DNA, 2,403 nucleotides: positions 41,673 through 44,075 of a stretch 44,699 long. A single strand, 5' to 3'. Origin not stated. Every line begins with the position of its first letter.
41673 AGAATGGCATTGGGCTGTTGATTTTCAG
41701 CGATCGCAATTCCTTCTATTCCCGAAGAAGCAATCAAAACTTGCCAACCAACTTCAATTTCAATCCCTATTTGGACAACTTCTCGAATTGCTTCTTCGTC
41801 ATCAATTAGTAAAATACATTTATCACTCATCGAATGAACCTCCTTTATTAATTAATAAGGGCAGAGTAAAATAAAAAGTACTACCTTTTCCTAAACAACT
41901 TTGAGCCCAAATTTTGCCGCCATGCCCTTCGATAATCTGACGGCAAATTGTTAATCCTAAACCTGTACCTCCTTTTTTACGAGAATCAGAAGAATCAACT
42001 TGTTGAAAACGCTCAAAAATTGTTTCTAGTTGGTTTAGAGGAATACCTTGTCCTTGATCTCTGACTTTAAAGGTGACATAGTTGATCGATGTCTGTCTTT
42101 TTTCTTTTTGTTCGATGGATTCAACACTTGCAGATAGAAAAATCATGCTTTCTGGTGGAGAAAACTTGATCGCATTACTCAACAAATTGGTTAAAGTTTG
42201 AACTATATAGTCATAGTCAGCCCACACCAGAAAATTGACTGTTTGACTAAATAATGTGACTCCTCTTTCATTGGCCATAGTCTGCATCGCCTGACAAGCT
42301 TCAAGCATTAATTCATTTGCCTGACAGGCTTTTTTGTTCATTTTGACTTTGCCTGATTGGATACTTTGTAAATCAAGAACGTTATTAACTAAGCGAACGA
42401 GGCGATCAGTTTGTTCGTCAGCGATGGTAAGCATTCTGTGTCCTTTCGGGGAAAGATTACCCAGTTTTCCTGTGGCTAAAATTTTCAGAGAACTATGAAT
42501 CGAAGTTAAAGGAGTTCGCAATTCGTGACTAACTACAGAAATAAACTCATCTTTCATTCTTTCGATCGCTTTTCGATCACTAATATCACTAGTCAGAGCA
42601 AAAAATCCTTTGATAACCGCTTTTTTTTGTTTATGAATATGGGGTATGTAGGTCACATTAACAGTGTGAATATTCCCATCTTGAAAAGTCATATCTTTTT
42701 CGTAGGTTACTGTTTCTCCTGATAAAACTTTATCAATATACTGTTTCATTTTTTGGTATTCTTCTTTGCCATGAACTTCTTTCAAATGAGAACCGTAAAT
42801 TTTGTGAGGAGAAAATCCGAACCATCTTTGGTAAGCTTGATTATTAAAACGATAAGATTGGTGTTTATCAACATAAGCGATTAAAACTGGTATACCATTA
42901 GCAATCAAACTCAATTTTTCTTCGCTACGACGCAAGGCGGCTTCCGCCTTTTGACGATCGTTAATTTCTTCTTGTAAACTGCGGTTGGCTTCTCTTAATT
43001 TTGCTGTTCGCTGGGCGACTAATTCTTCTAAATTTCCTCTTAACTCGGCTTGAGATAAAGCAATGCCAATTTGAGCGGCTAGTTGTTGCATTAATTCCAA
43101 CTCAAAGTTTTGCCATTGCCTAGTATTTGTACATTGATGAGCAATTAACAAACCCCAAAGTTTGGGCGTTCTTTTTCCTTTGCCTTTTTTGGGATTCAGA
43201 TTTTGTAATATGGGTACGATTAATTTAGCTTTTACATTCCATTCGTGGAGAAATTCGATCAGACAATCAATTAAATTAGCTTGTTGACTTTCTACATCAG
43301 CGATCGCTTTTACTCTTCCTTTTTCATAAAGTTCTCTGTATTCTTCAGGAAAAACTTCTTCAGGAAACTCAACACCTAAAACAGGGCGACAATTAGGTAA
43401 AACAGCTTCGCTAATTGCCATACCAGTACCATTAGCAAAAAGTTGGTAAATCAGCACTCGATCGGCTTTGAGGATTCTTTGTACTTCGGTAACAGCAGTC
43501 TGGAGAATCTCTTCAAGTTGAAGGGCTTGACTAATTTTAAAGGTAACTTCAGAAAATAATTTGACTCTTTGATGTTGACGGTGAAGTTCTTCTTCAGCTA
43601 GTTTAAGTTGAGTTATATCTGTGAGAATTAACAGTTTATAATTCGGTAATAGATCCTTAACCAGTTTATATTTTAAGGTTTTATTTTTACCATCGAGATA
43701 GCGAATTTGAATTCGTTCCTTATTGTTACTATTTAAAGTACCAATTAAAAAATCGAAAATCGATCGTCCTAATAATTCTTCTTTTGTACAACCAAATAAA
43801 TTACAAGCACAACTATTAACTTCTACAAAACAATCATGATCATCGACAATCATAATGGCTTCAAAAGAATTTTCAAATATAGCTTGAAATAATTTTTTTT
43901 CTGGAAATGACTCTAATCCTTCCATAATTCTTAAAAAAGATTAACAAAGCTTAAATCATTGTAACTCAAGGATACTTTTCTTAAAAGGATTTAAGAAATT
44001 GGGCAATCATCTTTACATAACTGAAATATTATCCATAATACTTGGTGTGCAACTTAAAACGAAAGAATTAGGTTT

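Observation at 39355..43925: RcaE-RcaF-RcaC-type phosphorelay: CBCR-like kinase, CheY-like receiver, REC-wHTH-HPt-REC regulator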

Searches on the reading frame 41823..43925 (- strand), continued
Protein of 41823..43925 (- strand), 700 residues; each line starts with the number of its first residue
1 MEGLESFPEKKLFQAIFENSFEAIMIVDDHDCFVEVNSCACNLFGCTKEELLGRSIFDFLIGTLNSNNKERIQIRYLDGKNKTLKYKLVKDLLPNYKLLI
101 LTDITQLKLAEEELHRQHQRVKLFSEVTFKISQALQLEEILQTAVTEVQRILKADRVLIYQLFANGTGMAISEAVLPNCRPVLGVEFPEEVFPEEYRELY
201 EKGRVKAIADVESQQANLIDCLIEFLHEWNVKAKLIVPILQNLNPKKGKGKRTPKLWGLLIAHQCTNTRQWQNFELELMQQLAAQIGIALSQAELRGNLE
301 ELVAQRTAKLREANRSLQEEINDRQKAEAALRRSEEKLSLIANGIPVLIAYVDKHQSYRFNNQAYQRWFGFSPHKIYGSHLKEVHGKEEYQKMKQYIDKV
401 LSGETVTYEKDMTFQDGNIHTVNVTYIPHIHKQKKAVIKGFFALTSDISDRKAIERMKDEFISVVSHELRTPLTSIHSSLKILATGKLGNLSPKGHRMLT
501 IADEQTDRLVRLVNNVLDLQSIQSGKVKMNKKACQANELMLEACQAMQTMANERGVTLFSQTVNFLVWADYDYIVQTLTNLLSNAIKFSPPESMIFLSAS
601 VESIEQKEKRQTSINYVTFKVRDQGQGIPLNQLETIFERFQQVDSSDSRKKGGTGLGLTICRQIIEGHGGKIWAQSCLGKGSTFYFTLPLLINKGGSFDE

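Call 76: find_encoding_contigs(protein=P0126, flank=10000, max_places=2)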
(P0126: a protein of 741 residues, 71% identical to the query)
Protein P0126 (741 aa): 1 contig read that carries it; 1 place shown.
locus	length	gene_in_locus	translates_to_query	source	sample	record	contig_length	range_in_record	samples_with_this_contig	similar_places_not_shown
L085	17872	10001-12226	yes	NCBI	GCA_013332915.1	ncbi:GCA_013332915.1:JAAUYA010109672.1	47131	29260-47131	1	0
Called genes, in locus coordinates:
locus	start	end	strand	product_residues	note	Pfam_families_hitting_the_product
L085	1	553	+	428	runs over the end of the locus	PF00512:HisKA, PF02518:HATPase_c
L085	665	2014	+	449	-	PF03781:FGE-sulfatase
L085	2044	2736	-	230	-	PF00293:NUDIX, PF19368:WHD_AraR, PF21906:WHD_NrtR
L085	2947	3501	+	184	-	PF10989:DUF2808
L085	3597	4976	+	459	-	PF07992:Pyr_redox_2, PF12831:FAD_oxidored (faint), PF13738:Pyr_redox_3, PF00070:Pyr_redox, PF00085:Thioredoxin, PF13098:Thioredoxin_2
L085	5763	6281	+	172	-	PF00502:Phycobilisome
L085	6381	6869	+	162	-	PF00502:Phycobilisome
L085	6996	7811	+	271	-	PF00427:PBS_linker_poly, PF01383:CpcD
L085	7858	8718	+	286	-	PF00427:PBS_linker_poly, PF01383:CpcD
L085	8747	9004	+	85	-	PF01383:CpcD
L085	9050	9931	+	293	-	PF05996:Fe_bilin_red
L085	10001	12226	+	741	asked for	PF00989:PAS, PF08448:PAS_4 (weak), PF13188:PAS_8, PF13426:PAS_9 (weak), PF01590:GAF, PF08448:PAS_4, PF00512:HisKA, PF02518:HATPase_c, +1 more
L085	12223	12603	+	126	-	PF24896:Receiver_CRE1 (faint), PF00072:Response_reg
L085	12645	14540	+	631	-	PF00072:Response_reg, PF00486:Trans_reg_C, PF01627:Hpt, PF00072:Response_reg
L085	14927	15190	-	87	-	PF10502:Peptidase_S26 (weak)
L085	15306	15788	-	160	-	PF09055:Sod_Ni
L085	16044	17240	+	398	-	PF02401:LYTB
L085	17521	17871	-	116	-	?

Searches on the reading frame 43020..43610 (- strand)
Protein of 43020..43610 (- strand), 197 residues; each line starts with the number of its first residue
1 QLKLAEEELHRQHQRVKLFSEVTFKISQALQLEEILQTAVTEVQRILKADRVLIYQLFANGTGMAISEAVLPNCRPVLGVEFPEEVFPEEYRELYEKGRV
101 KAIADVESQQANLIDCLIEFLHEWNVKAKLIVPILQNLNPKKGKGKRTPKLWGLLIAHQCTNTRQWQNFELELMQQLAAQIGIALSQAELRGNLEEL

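Call 7: search_solved_structures(query=window:43020-43610:-, max_evalue=1e-15, show_alignments=5)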
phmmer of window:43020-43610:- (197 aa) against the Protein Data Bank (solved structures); distinct sequences matched with E-value up to 1e-15: 18.
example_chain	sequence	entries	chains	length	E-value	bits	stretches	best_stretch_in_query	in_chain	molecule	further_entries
8k9o_A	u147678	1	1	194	2.2e-71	242.5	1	6-196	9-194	histidine kinase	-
7ckv_A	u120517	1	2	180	6.3e-61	208.4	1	29-196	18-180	RcaE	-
6oap_A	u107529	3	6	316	1.9e-39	138.4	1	7-191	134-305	Dual sensor histidine kinase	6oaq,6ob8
6uv8_A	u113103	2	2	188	4.9e-28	101.2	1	12-189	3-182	Multi-sensor signal transduction histidine kinase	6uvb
6mgh_A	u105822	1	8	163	2.2e-25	92.6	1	31-187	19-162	miRFP670nano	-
7lsc_A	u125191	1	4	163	5.1e-25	91.4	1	31-187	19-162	miRFP670nano3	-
6oza_A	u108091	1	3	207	8.5e-22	80.9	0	18-108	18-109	Two-component sensor histidine kinase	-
2lb5_A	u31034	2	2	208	1.5e-21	80.1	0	15-113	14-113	Sensor histidine kinase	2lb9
6ozb_A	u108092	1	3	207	1.5e-21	80.1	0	18-108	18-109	Two-component sensor histidine kinase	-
7lsd_A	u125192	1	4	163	1.5e-20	76.8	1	31-187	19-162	miRFP718nano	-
8w26_A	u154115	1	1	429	3.3e-20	75.7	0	15-113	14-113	histidine kinase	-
6bhn_A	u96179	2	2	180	2.5e-18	69.6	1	18-190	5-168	Methyl-accepting chemotaxis sensory transducer with phytochrome sensor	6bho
5zoh_A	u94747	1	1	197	7.1e-18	68.1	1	19-190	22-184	Methyl-accepting chemotaxis protein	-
2k2n_A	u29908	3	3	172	3.1e-17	66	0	32-113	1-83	Sensor protein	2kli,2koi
3vv4_A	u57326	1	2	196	3.7e-17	65.8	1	25-186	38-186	Methyl-accepting chemotaxis protein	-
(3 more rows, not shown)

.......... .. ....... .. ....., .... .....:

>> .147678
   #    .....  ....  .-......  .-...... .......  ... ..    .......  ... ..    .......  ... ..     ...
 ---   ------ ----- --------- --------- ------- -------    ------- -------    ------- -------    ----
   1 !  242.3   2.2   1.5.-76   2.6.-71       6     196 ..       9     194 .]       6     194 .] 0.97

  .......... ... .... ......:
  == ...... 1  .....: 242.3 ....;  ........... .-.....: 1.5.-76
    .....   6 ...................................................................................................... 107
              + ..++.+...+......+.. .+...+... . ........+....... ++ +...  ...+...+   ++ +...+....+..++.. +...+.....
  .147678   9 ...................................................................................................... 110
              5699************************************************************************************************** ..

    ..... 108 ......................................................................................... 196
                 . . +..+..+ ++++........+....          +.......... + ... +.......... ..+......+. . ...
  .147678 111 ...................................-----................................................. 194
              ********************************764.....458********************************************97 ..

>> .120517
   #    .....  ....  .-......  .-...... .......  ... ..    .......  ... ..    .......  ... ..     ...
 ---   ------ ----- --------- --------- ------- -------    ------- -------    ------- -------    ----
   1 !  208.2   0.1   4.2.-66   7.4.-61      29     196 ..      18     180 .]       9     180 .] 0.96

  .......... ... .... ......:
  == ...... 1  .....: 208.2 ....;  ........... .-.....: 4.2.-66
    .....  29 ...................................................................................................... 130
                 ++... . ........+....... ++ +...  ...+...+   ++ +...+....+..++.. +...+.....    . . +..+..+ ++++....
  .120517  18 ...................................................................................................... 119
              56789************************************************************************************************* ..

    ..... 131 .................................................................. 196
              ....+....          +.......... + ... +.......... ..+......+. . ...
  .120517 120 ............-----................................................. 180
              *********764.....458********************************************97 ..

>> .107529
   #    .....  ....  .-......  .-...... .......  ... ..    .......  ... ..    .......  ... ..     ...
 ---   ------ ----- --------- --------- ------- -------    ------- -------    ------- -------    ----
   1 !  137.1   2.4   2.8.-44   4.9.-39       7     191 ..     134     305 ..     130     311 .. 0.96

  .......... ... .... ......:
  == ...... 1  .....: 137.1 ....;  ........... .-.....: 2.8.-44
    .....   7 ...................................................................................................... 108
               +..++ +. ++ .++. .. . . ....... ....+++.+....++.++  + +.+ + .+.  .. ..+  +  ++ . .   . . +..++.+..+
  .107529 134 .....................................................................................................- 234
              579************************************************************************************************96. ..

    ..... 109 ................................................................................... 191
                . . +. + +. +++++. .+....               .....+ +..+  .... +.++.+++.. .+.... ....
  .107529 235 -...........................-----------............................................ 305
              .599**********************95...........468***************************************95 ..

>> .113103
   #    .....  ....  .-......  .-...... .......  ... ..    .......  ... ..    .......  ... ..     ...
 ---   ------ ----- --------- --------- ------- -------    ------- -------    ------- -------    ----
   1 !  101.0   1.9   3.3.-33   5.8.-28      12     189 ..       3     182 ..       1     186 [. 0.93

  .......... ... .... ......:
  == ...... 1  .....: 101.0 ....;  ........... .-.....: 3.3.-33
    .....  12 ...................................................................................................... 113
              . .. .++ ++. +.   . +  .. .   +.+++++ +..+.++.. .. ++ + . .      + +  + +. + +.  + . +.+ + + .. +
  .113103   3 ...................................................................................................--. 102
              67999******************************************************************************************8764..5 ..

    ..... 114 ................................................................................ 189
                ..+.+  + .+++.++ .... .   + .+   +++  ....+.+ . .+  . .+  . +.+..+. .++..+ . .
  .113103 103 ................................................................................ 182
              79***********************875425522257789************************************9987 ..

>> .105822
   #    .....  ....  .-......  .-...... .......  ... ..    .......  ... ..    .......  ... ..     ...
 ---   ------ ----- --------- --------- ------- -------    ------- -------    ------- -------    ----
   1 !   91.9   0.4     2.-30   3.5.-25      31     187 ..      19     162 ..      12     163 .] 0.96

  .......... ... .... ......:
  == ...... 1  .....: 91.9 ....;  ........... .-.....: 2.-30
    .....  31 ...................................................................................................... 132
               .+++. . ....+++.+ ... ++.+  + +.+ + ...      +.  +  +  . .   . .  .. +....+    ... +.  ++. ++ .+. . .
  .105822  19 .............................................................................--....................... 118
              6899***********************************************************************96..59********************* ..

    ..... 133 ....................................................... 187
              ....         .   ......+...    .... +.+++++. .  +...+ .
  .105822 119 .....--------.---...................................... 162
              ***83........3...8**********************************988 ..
